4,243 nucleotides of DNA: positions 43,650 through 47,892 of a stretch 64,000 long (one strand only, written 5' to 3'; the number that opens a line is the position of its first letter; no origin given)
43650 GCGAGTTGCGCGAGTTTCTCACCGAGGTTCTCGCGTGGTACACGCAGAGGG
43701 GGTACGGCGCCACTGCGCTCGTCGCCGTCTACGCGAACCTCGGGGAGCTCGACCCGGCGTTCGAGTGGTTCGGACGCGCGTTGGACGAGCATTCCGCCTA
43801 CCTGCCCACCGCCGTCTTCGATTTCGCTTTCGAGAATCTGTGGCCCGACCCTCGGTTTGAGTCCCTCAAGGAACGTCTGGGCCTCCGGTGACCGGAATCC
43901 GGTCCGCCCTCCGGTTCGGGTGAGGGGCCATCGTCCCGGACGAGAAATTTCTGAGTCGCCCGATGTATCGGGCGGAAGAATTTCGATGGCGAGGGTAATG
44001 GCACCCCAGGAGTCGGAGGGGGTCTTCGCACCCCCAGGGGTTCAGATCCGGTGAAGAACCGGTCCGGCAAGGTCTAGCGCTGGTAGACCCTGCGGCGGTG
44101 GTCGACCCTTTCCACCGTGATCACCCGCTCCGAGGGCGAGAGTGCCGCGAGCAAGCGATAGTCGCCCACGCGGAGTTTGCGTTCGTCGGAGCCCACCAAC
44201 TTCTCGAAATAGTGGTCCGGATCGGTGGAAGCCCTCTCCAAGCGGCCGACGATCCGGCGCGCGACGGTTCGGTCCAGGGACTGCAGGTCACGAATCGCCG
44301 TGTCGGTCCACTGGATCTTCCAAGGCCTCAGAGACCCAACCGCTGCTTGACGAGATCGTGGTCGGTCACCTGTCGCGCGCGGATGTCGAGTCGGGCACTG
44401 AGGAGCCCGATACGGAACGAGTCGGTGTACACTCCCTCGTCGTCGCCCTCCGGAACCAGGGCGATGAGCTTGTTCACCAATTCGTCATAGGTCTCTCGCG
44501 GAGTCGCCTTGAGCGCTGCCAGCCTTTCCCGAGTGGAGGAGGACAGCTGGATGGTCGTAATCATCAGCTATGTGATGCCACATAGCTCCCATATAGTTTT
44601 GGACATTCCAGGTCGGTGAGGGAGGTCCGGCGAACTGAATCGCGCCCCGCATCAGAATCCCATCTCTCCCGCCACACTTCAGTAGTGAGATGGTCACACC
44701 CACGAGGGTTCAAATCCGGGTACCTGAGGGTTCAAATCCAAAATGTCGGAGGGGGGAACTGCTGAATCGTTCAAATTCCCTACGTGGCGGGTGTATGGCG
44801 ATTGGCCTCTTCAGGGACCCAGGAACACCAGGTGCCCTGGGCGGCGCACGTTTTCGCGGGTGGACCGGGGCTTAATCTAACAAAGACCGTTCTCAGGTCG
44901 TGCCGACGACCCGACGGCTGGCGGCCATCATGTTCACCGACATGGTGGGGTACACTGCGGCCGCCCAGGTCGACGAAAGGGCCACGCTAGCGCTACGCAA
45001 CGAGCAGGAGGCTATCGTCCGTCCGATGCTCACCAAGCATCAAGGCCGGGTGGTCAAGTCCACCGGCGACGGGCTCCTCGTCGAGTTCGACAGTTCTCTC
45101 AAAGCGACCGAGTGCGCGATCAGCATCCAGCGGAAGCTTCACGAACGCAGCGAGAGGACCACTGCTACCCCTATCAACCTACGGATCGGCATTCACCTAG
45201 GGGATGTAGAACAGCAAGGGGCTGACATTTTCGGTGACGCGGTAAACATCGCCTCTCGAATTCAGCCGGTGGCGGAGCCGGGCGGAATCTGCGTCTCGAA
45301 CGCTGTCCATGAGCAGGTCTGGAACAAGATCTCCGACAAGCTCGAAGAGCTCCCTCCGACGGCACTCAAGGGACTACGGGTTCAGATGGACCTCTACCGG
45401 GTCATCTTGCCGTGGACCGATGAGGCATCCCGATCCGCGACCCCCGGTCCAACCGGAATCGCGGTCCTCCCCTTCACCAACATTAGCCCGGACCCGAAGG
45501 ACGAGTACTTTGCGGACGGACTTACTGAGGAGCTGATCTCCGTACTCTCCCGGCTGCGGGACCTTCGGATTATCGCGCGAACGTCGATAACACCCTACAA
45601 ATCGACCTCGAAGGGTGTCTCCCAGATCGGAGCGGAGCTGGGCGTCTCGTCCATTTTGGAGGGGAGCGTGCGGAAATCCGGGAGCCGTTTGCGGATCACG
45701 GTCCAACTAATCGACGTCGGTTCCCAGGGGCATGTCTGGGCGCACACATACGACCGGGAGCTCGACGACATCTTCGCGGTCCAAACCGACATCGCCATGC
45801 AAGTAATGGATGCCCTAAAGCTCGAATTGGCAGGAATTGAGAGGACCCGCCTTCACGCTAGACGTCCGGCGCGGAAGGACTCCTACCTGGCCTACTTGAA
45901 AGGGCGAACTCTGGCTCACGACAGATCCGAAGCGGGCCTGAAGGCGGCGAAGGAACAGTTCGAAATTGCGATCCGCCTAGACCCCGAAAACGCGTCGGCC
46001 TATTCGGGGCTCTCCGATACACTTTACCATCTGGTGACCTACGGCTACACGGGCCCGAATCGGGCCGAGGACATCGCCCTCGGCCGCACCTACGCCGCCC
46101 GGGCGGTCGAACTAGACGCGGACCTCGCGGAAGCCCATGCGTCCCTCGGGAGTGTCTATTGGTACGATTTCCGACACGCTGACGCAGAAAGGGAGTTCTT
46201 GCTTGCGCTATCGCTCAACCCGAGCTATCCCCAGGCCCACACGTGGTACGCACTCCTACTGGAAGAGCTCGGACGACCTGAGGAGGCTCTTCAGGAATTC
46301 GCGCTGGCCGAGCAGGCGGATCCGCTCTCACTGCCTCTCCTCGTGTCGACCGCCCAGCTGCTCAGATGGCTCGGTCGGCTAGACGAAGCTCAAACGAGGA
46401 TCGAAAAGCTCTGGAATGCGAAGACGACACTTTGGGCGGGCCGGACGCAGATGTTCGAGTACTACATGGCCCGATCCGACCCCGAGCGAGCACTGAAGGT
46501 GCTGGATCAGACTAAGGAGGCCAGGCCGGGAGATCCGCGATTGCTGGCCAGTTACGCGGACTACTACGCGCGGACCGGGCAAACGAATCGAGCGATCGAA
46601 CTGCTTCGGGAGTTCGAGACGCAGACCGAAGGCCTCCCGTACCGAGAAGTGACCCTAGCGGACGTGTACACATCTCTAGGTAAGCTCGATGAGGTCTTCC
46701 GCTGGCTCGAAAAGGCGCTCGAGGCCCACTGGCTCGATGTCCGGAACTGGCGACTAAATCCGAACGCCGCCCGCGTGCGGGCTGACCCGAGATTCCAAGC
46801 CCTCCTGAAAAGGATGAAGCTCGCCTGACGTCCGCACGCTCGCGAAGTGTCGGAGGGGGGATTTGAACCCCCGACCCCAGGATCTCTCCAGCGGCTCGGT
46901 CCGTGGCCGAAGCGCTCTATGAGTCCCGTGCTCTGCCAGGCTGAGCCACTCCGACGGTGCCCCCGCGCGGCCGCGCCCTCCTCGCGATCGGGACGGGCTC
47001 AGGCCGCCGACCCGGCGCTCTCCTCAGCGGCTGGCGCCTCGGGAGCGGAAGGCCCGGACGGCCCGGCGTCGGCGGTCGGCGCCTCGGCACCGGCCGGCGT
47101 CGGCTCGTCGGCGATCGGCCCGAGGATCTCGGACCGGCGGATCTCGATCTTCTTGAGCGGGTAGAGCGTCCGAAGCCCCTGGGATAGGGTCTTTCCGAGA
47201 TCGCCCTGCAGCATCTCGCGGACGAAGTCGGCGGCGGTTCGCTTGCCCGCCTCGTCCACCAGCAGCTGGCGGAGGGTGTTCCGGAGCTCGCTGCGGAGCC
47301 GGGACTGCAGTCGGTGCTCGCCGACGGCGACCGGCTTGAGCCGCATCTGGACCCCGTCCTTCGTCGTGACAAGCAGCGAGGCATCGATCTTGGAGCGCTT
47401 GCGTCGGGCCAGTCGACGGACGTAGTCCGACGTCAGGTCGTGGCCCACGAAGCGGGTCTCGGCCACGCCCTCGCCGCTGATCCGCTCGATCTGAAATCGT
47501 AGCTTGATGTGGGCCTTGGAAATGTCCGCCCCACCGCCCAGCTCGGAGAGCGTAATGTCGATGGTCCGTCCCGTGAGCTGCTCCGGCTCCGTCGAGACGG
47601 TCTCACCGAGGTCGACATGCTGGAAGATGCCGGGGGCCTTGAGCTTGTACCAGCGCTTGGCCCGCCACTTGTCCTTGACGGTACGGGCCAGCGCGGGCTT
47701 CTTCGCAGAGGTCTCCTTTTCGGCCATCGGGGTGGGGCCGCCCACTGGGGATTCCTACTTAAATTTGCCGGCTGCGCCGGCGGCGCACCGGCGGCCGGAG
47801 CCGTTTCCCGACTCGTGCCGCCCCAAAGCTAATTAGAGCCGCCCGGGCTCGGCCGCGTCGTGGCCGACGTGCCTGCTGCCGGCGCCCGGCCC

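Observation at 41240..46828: Two paralogous class III nucleotide cyclase / TolB-like / TPR proteins, one with a P-loop-less RecA/KaiC-like N-domain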

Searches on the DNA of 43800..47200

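Call 77: search_rna_families(source=window, start=43800, end=47200, threshold=evalue, max_evalue=1, show_alignments=2)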
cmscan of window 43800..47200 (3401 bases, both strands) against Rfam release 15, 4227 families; matches with E-value up to 1: 1.
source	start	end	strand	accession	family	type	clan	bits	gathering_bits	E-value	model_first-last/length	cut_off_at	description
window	46848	46955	-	RF00005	tRNA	Gene; tRNA;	CL00001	54.1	29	3.9e-10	1-71/71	no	tRNA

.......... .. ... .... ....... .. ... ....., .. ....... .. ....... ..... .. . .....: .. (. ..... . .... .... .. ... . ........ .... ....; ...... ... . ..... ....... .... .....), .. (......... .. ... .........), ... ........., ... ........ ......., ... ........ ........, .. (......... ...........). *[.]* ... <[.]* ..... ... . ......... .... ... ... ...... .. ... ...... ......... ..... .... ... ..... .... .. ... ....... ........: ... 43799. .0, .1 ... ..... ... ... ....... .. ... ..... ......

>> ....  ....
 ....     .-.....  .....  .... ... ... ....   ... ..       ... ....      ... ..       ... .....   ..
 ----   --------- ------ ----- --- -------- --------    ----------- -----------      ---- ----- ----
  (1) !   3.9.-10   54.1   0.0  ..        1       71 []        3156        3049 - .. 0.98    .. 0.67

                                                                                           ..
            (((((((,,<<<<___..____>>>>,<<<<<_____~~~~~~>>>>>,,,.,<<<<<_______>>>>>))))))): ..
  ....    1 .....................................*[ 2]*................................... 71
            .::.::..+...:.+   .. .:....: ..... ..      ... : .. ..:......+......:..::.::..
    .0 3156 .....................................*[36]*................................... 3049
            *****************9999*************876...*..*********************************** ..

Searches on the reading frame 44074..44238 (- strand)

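Call 3: search_protein_families(library=pfam, proteins=[window:44074-44238:-], max_evalue=0.01)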
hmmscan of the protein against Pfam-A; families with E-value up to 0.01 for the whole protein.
window:44074-44238:- (54 aa): 1 family
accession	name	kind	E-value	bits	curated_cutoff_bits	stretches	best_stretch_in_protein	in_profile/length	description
PF05016.21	ParE_toxin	-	1.3e-05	26.1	23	1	7-52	43-89/89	ParE toxin of type II toxin-antitoxin system, parDE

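Call 4: search_protein_families(library=ncbifam, proteins=[window:44074-44238:-], max_evalue=0.01)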
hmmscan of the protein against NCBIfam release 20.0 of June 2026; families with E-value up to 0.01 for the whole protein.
window:44074-44238:- (54 aa): 0 families

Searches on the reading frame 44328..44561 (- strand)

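Call 3: search_protein_families(library=pfam, proteins=[window:44328-44561:-], max_evalue=0.01)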
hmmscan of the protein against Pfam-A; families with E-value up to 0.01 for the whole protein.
window:44328-44561:- (77 aa): 1 family
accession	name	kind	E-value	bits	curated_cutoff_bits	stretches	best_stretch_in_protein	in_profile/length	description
PF24434.1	DUF7557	-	1.3e-10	41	25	1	2-34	2-33/45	Family of unknown function (DUF7557)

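Call 4: search_protein_families(library=ncbifam, proteins=[window:44328-44561:-], max_evalue=0.01)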
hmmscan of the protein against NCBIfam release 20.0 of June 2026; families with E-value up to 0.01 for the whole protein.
window:44328-44561:- (77 aa): 0 families

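Call 64: search_protein_families(library=padloc, proteins=[window:44328-44561:-], max_evalue=0.01)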
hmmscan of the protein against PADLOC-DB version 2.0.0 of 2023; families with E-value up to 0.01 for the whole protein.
window:44328-44561:- (77 aa): 0 families

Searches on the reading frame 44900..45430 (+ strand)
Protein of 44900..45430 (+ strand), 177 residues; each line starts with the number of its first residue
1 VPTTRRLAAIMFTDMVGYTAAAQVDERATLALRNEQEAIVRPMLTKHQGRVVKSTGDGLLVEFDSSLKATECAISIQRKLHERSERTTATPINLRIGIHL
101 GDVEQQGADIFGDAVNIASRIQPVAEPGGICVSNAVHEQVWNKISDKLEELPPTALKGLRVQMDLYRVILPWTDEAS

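Call 59: search_solved_structures(query=window:44900-45430:+, max_evalue=0.001, show_alignments=5)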
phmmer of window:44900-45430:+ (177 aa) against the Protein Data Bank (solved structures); distinct sequences matched with E-value up to 0.001: 19.
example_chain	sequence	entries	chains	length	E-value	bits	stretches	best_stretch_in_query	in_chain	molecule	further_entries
3mr7_A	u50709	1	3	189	2e-32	115.8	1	4-159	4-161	Adenylate/guanylate cyclase/hydrolase, alpha/beta fold family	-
4wp9_A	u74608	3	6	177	4.6e-20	75.6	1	9-167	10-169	Ma1120 | Cyclase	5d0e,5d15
4wp8_A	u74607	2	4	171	6.5e-20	75.1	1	9-160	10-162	Ma1120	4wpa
4wp3_A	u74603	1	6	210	6.9e-20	75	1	8-167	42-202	Ma1120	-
5d0g_A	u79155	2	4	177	4.3e-18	69.2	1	9-167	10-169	Cyclase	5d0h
1ybt_A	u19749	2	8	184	2.8e-14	56.8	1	4-141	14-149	hydrolase, alpha/beta hydrolase fold family | lipJ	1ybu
1y10_A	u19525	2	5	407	1.9e-07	34.6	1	6-168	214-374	Hypothetical protein Rv1264/MT1302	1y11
1wc0_A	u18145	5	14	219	4.4e-06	30.1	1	5-142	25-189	ADENYLATE CYCLASE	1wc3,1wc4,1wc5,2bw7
1wc1_A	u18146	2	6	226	5.4e-06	29.8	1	6-143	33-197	ADENYLATE CYCLASE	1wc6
2w01_A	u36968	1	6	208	5.9e-06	29.7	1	4-144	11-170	ADENYLATE CYCLASE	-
3et6_A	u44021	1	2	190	1e-05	28.9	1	8-150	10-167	Soluble guanylyl cyclase beta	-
3r5g_A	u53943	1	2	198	1.2e-05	28.7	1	3-169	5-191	CyaB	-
5o5k_A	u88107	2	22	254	2.5e-05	27.7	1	9-161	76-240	Adenylate cyclase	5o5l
6fht_A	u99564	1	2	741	2.8e-05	27.5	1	4-144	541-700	Bacteriophytochrome,Adenylate cyclase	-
1fx4_A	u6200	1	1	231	0.00012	25.5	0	92-167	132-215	RECEPTOR-TYPE ADENYLATE CYCLASE GRESAG 4.3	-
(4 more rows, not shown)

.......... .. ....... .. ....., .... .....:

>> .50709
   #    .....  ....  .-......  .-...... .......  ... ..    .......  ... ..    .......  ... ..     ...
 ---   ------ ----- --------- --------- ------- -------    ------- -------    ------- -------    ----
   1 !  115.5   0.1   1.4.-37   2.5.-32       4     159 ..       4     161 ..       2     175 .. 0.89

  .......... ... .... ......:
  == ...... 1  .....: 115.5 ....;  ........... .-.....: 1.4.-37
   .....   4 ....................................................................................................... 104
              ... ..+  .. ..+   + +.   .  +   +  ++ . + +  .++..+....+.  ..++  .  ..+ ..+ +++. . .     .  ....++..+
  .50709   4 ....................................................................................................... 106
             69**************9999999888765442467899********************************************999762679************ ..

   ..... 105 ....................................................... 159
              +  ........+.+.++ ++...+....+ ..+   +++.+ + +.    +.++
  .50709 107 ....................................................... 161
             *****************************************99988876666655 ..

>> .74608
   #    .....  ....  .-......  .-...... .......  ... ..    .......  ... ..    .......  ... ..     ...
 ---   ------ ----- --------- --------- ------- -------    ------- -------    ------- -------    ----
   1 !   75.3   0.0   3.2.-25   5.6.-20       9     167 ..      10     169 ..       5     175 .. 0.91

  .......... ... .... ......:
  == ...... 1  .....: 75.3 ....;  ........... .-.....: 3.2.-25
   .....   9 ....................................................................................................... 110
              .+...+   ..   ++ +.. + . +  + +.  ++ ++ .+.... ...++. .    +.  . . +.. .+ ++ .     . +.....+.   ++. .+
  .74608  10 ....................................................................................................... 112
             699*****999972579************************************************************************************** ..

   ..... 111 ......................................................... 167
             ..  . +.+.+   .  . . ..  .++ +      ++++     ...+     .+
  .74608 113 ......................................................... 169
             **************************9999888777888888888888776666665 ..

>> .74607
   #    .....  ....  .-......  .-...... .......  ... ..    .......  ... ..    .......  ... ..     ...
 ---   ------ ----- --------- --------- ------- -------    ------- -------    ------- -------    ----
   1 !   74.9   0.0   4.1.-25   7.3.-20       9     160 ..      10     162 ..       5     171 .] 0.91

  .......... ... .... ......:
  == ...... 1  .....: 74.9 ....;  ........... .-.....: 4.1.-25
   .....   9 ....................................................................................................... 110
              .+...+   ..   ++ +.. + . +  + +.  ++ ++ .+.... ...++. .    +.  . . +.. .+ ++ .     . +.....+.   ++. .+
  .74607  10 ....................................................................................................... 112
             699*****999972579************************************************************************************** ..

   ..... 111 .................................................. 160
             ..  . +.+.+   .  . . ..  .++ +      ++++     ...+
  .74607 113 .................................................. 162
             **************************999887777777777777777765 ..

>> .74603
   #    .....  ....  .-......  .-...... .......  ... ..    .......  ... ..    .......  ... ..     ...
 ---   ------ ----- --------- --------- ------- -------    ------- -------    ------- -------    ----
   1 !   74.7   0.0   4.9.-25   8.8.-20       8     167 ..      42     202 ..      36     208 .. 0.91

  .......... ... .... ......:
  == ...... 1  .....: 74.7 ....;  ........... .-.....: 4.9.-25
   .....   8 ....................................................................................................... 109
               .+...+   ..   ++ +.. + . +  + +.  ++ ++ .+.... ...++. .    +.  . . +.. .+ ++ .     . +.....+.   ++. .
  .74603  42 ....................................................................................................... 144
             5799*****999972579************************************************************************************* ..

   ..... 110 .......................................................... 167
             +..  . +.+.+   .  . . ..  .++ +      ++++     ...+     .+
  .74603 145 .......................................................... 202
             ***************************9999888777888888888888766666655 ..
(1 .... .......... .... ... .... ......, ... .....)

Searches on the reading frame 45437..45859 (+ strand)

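Call 55: search_protein_families(library=pfam, proteins=[window:45437-45859:+], max_evalue=1)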
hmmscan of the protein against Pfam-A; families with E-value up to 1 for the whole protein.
window:45437-45859:+ (141 aa): 3 families
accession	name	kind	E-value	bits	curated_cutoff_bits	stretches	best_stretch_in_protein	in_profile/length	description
PF04052.18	TolB_N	-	0.023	15.2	22.4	1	66-97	71-103/106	TolB amino-terminal domain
PF17680.6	FlgO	-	0.086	13.1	22.6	1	8-98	20-116/130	FlgO protein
PF09857.14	YjhX_toxin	-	0.12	12.8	27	1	33-67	47-81/85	Putative toxin of bacterial toxin-antitoxin pair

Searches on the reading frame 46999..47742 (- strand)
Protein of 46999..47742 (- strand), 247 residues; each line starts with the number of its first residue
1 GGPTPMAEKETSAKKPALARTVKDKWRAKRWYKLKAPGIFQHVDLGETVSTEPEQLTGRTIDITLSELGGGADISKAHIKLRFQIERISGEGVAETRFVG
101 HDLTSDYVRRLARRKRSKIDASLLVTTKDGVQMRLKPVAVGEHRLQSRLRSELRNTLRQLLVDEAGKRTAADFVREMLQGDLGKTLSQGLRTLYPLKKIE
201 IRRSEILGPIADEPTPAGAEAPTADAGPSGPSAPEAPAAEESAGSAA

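Call 3: search_protein_families(library=pfam, proteins=[window:46999-47742:-], max_evalue=0.01)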
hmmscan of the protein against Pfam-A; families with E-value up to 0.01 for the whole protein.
window:46999-47742:- (247 aa): 1 family
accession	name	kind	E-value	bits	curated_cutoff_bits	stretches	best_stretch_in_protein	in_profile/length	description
PF01015.23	Ribosomal_S3Ae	-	2.9e-54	184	29.3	1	20-207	4-188/191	Ribosomal S3Ae family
